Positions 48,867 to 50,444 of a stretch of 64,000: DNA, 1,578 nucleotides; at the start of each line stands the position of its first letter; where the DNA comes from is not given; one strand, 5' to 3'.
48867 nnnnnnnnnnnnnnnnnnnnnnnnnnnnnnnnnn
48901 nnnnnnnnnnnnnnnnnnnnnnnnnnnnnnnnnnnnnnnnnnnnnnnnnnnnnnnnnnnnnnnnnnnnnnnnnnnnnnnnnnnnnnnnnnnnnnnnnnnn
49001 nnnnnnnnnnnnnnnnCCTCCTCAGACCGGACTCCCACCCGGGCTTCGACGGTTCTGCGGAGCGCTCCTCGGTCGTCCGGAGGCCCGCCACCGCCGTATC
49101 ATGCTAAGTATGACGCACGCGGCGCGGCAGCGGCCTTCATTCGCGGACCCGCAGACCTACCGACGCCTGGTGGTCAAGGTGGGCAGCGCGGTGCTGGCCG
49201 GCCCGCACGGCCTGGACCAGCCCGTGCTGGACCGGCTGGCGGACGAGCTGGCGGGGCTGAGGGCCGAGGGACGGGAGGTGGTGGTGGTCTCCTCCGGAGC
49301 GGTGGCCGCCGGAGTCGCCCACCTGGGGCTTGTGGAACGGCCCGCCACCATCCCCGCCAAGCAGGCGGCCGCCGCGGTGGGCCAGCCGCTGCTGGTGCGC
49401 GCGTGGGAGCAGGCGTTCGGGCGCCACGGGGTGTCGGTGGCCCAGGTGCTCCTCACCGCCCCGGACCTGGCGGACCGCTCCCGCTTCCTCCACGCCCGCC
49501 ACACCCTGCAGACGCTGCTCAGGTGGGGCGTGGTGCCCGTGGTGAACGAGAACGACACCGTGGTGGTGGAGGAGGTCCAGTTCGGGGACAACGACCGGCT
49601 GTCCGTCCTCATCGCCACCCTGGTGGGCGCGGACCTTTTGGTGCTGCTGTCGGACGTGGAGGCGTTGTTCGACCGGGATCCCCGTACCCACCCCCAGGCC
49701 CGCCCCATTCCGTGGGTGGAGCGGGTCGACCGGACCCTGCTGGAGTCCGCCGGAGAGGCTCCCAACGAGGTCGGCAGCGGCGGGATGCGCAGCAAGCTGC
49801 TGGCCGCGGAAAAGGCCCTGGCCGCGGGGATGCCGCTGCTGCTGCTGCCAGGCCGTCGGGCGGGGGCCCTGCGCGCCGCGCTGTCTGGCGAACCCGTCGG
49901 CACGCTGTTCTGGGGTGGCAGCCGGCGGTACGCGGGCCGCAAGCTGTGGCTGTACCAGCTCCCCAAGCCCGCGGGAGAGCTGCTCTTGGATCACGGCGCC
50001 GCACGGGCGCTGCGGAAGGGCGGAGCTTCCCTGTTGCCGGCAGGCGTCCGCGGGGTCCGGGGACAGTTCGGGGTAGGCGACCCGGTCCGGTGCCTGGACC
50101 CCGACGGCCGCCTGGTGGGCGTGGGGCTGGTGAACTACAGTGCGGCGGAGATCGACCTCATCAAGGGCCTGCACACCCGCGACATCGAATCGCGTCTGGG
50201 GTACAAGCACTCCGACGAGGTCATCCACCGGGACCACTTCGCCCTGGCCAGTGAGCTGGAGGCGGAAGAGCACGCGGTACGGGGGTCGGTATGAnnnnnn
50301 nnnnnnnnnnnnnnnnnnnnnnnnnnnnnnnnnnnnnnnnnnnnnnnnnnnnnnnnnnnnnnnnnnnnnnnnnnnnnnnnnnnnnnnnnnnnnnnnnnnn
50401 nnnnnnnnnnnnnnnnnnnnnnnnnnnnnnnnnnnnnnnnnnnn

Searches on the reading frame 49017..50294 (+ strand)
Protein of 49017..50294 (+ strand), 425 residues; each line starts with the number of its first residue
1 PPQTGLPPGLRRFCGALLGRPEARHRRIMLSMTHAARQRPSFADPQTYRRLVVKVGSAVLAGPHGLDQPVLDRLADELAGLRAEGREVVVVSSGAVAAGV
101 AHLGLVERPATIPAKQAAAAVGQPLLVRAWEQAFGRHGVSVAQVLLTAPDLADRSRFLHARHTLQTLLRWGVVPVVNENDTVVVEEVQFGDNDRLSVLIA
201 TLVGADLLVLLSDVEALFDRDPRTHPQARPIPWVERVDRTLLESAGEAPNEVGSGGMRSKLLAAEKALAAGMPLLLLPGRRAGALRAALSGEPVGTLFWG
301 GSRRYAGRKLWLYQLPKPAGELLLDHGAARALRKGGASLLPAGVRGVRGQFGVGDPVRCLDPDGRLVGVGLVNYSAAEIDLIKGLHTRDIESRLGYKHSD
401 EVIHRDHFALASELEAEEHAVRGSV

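Call 65: search_protein_families(library=pfam, proteins=[window:49017-50294:+], max_evalue=0.001)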
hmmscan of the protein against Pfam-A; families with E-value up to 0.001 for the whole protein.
window:49017-50294:+ (425 aa): 3 families
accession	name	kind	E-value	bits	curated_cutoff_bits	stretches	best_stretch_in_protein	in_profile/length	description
PF00696.33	AA_kinase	-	1.7e-43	149.5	24.9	1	50-275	2-231/234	Amino acid kinase family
PF01472.26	PUA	-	2e-20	72.9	24.8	1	320-392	1-72/74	PUA domain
PF17785.7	PUA_3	-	0.00035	20.7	22.6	0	324-373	3-52/64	PUA-like domain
